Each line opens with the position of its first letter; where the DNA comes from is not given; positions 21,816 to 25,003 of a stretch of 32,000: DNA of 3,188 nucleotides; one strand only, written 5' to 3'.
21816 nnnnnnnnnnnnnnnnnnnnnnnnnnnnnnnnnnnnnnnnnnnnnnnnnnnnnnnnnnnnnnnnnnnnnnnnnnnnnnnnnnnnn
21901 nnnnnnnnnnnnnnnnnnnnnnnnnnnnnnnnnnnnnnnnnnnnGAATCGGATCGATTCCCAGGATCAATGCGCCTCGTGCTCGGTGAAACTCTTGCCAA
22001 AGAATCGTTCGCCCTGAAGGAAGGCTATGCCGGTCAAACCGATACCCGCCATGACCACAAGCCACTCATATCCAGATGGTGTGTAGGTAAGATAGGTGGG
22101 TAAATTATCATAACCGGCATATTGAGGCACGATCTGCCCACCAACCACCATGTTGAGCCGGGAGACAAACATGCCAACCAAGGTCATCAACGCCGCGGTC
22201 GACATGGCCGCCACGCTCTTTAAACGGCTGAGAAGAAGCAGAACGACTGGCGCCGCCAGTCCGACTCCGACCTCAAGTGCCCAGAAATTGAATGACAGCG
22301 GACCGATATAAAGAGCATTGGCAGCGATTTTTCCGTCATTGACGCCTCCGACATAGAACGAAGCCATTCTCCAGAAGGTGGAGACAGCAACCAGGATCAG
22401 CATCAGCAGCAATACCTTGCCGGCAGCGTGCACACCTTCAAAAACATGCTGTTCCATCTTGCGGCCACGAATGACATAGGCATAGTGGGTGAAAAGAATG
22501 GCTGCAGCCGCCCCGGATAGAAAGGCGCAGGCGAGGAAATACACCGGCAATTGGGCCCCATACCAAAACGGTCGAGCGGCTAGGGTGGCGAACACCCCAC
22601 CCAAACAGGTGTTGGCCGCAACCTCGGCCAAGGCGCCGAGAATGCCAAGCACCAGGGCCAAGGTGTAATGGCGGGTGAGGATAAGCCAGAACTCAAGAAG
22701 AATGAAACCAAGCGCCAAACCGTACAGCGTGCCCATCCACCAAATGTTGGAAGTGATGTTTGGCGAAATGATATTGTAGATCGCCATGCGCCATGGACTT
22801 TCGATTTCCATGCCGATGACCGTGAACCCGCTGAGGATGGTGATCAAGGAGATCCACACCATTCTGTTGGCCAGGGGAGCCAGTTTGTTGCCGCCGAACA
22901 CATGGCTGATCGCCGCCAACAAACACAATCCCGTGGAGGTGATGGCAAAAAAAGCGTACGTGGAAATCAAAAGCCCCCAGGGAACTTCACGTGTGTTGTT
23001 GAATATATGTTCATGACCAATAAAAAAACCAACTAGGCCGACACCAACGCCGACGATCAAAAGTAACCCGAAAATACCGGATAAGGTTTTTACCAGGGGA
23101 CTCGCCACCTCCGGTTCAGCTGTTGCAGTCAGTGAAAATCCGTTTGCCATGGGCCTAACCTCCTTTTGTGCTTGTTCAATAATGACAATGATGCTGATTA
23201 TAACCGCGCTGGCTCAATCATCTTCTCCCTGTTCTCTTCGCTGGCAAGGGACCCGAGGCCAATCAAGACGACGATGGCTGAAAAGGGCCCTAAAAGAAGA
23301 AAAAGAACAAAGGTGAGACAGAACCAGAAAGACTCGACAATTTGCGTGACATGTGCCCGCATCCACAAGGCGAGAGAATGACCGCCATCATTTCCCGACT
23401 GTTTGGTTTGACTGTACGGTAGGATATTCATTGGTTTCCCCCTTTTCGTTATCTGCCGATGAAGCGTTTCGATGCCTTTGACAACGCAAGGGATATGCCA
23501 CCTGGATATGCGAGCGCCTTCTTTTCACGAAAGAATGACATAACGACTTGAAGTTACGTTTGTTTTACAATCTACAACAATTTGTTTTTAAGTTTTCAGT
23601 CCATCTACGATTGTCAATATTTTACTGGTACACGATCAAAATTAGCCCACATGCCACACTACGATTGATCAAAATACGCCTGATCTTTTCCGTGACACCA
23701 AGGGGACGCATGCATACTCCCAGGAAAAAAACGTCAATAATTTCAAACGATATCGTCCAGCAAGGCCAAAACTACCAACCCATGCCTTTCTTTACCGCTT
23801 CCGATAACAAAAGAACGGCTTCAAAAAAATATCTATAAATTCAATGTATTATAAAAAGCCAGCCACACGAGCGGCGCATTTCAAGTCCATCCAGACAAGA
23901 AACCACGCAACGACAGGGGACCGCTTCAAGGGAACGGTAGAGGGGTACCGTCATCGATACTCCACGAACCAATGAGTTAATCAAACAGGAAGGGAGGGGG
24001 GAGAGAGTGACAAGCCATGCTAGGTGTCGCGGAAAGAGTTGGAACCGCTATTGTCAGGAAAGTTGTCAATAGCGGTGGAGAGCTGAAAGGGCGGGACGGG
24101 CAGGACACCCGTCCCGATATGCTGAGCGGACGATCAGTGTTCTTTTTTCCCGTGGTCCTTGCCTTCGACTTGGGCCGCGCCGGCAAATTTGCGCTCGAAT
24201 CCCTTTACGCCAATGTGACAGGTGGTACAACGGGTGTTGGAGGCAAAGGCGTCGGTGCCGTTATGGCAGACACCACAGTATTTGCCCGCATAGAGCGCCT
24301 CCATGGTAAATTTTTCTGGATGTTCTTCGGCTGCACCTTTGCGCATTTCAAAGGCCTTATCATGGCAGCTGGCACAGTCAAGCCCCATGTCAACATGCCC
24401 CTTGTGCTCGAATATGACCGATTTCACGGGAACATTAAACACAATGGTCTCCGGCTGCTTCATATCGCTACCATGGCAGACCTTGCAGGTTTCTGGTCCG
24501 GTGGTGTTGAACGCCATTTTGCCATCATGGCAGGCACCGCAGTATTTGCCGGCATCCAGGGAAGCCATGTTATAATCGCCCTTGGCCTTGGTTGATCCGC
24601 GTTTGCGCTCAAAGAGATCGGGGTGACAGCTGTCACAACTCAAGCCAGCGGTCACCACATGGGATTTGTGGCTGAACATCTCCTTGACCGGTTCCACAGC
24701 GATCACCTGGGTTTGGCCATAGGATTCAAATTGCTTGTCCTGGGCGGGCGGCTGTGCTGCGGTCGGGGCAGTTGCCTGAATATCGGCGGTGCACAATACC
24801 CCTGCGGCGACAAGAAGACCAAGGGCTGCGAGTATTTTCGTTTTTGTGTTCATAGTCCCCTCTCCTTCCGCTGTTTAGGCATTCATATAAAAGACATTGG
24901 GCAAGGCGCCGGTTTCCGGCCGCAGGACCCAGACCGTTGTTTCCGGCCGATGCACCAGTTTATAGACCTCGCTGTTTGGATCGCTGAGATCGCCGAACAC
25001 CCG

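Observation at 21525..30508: Two paralogous three-gene modules (small TM peptide, partner-less NrfD-like membrane protein, Cys4 MerR/HspR-like regulator) bracket a redox locus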

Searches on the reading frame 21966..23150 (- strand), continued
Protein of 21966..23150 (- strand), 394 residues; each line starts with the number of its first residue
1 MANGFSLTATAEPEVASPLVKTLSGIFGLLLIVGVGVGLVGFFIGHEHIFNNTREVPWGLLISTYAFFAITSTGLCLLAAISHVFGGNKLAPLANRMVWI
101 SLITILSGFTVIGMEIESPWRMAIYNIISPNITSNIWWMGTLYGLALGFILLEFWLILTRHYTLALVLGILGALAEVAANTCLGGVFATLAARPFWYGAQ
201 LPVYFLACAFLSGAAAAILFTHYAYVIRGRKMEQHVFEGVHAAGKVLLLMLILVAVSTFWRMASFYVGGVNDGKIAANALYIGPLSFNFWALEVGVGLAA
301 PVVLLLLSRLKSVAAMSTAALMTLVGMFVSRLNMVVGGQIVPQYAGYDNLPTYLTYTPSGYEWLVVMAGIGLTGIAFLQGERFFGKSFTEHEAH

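Call 85: fold_search(model_id=the predicted structure, library=pdb)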
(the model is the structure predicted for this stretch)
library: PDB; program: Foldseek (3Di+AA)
matches with E <= 10: 598; with E <= 0.001: 9
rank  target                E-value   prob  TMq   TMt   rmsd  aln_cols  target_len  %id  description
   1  8k9e_C                1.5e-09  1.00  0.76  0.67   6.1       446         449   16  Cryo-EM structure of the photosynthetic alternative complex III from Chloroflexus aurantiacus at 3.3 angstrom (released 2024-03-06)
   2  6btm_C                1.8e-09  1.00  0.83  0.72   3.7       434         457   15  Structure of Alternative Complex III from Flavobacterium johnsoniae (Wild Type) (released 2018-05-09)
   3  6lod_C                2.9e-08  1.00  0.73  0.64   7.4       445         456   18  Cryo-EM structure of the air-oxidized photosynthetic alternative complex III from Roseiflexus castenholzii (released 2020-11-04)
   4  6f0k_C                3.2e-07  1.00  0.76  0.68   4.6       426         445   18  Alternative complex III (released 2018-05-09)
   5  8k9e_F                1.0e-06  1.00  0.64  0.64   6.0       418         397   13  Cryo-EM structure of the photosynthetic alternative complex III from Chloroflexus aurantiacus at 3.3 angstrom (released 2024-03-06)
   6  9ilt_F                4.4e-06  1.00  0.61  0.61   6.3       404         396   14  Crystal structure of alternative complex III from Chloroflexus aurantiacus (released 2025-03-19)
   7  6lod_F                8.6e-06  1.00  0.59  0.59   8.4       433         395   16  Cryo-EM structure of the air-oxidized photosynthetic alternative complex III from Roseiflexus castenholzii (released 2020-11-04)
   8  6btm_F                4.0e-05  1.00  0.62  0.61   6.4       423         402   14  Structure of Alternative Complex III from Flavobacterium johnsoniae (Wild Type) (released 2018-05-09)
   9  2vpw_C                1.2e-04  1.00  0.44  0.65   6.1       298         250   18  Polysulfide reductase with bound menaquinone (released 2008-06-10)
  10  9r2g_A                1.2e-03  1.00  0.50  0.52   7.3       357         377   14  Cytochrome bd II oxidase qOR-2 type from Mycobacterium smegmatis (released 2026-03-04)
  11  8b4o_A                8.9e-03  1.00  0.44  0.41   9.9       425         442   13  Cryo-EM structure of cytochrome bd oxidase from C. glutamicum (released 2022-12-28)
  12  8ttf_A                1.7e-02  0.51  0.17  0.17  21.4       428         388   15  NorA double mutant - E222QD307N at pH 7.5 (released 2024-05-29)
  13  5doq_A                1.9e-02  1.00  0.55  0.51   6.7       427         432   13  The structure of bd oxidase from Geobacillus thermodenitrificans (released 2016-05-04)
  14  6rx4_A                2.7e-02  1.00  0.54  0.46   9.3       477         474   14  THE STRUCTURE OF BD OXIDASE FROM ESCHERICHIA COLI (released 2019-11-20)
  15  7p5m_A                2.9e-02  0.25  0.12  0.12  33.0       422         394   12  Cryo-EM structure of human TTYH2 in lipid nanodiscs (released 2021-08-11)
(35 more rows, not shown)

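Call 110: search_protein_families(library=pfam, proteins=[L035:8650-10551:+, L035:11048-12538:+, L035:514-2661:-, L035:5895-6875:+, L035:2804-3208:-, L035:3245-3661:-], max_evalue=0.001)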
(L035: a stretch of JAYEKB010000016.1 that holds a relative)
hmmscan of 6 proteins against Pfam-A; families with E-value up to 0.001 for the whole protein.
L035:8650-10551:+ (633 aa): 3 families
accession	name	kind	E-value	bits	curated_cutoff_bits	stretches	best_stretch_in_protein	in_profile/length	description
PF00805.28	Pentapeptide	-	7e-46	153.8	20.2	5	571-610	1-40/40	Pentapeptide repeats (8 copies)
PF13599.13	Pentapeptide_4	-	2.3e-20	72.9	38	2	536-608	6-78/78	Pentapeptide repeat region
PF13576.12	Pentapeptide_3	-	1.2e-17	64.3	27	1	578-622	1-48/48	Pentapeptide repeats (9 copies)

L035:11048-12538:+ (496 aa): 2 families
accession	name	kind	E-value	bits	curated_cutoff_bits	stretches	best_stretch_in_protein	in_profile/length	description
PF00425.24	Chorismate_bind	-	5.6e-92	308.4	27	1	228-481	2-257/257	chorismate binding enzyme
PF04715.19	Anth_synt_I_N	-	3.8e-38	131.3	23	1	30-172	1-140/140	Anthranilate synthase component I, N terminal region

L035:514-2661:- (715 aa): 2 families
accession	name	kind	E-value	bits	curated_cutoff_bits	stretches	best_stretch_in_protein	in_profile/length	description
PF01642.28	MM_CoA_mutase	-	2.2e-234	779.2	22.1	1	34-544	2-512/512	Methylmalonyl-CoA mutase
PF02310.24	B12-binding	-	5.7e-18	65.3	32.1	1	587-697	2-114/121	B12 binding domain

L035:5895-6875:+ (326 aa): 4 families
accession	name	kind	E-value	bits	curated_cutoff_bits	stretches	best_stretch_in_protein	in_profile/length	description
PF14522.11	Cytochrome_C7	-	9.9e-48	160.3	24.8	3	235-303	1-66/67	Cytochrome c7 and related cytochrome c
PF14537.11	Cytochrom_c3_2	-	2.8e-14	53.8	25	1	107-167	5-65/79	Cytochrome c3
PF02085.21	Cytochrom_CIII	-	1.3e-10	42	22.9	0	192-266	31-94/101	Class III cytochrome C family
PF22113.1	Mtrc-MtrF_II-IV_dom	-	6.2e-08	32.8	30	1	123-292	3-168/176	Outer membrane cytochrome MtrC/MtrF-like, domains II/IV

L035:2804-3208:- (134 aa): 3 families
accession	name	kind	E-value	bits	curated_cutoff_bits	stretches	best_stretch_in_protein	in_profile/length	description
PF13669.12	Glyoxalase_4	-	1.2e-25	90.3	27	1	7-117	1-109/109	Glyoxalase/Bleomycin resistance protein/Dioxygenase superfamily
PF00903.31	Glyoxalase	-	6.7e-21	75.3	20.6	1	5-130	1-121/121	Glyoxalase/Bleomycin resistance protein/Dioxygenase superfamily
PF13468.12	Glyoxalase_3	-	4.1e-06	27.4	25.1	1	6-106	1-105/176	Glyoxalase-like domain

L035:3245-3661:- (138 aa): 1 family
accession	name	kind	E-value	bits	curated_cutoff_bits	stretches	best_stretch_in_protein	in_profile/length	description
PF01850.27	PIN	-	2.6e-16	60.7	23.6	1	7-126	1-114/120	PIN domain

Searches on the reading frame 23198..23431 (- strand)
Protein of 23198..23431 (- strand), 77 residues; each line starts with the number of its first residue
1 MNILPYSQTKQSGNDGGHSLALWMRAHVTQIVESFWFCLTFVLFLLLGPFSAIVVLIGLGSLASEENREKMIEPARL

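Call 3: search_protein_families(library=pfam, proteins=[window:23198-23431:-], max_evalue=0.01)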
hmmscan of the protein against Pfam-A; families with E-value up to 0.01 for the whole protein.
window:23198-23431:- (77 aa): 0 families

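Call 4: search_protein_families(library=ncbifam, proteins=[window:23198-23431:-], max_evalue=0.01)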
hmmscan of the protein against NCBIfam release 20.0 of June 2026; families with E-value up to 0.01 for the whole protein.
window:23198-23431:- (77 aa): 0 families

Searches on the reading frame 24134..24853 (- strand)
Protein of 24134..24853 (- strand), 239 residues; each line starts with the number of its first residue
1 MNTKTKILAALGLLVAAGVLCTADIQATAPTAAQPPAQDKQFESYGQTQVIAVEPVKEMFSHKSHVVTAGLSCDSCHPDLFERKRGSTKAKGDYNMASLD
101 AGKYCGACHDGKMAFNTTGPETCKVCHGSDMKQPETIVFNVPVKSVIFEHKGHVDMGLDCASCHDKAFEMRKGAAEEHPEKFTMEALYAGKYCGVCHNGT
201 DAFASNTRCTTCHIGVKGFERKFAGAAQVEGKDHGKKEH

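Call 3: search_protein_families(library=pfam, proteins=[window:24134-24853:-], max_evalue=0.01)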
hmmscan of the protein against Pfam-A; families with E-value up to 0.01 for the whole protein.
window:24134-24853:- (239 aa): 4 families
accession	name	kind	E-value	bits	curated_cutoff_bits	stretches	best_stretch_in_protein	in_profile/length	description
PF14522.11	Cytochrome_C7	-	9.2e-31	105.9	24.8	2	146-213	1-66/67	Cytochrome c7 and related cytochrome c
PF14537.11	Cytochrom_c3_2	-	3.8e-07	30.9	25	2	101-165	5-65/79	Cytochrome c3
PF02085.21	Cytochrom_CIII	-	4.5e-07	30.6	22.9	1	142-169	17-40/101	Class III cytochrome C family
PF09699.15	Paired_CXXCH_1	-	0.00082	19.5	20.6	0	102-131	7-40/41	Doubled CXXCH motif (Paired_CXXCH_1)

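Call 4: search_protein_families(library=ncbifam, proteins=[window:24134-24853:-], max_evalue=0.01)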
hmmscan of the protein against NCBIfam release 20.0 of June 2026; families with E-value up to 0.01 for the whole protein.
window:24134-24853:- (239 aa): 5 families
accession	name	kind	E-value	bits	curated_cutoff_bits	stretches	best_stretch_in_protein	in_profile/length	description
TIGR04257.1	nanowire_3heme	domain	3.1e-38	129.8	40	2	138-213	4-74/75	c(7)-type cytochrome triheme domain-containing protein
NF041781.1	mnquin_red_QrcA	equivalog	5.7e-07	29.3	180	1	59-213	32-173/174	menaquinone reductase multiheme cytochrome c subunit QrcA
NF045713.1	CxxCH_16_HmcA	equivalog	1.6e-05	23.7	400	1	4-132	4-144/541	sulfate respiration complex hexadecaheme cytochrome HmcA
NF043011.1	CytC7_Geobact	equivalog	0.00029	21.3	120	1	135-213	22-88/89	cytochrome c7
NF045784.1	9HemeCytC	equivalog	0.0059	16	640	1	159-213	271-319/328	nine-heme cytochrome c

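Call 21: search_solved_structures(query=window:24134-24853:-, max_evalue=1)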
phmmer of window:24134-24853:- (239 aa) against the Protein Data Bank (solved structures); distinct sequences matched with E-value up to 1: 16.
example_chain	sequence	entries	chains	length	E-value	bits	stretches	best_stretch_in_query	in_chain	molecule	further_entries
3ov0_A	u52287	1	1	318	2.1e-42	148.6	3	59-219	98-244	Cytochrome c family protein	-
3oue_A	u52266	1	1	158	1.5e-24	90.2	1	59-213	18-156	Cytochrome c family protein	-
3ouq_A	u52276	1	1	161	3.8e-15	59.4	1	58-215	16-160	Cytochrome c family protein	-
1rwj_A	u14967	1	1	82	3.3e-12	49.8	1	131-215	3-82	Cytochrome c family protein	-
8k9e_A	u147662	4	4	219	2.9e-06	30.3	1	47-203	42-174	Cytochrome c7-like domain-containing protein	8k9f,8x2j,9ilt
9l08_A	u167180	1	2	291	3.5e-05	26.8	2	89-199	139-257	Covalently Connected Cytochrome c555 trimer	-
6lod_A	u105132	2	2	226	0.00034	23.6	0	142-171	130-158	MULTIHEME_CYTC domain-containing protein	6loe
3h34_A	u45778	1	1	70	0.03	17.2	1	137-215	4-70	Cytochrome c7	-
3bxu_A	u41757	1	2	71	0.064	16.1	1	135-213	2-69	Cytochrome c3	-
2bq4_A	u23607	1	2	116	0.068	16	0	69-128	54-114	BASIC CYTOCHROME C3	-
3h33_A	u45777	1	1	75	0.11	15.3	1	137-215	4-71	Cytochrome c7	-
6f0k_A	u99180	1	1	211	0.24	14.2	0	60-170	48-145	Cytochrome c family protein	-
6zps_AAA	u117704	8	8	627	0.46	13.3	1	75-143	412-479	MgGH51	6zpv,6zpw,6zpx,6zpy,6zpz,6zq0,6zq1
2n91_A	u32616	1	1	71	0.63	12.9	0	136-213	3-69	Cytochrome C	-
1exk_A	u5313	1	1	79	0.71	12.7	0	103-164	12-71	DNAJ PROTEIN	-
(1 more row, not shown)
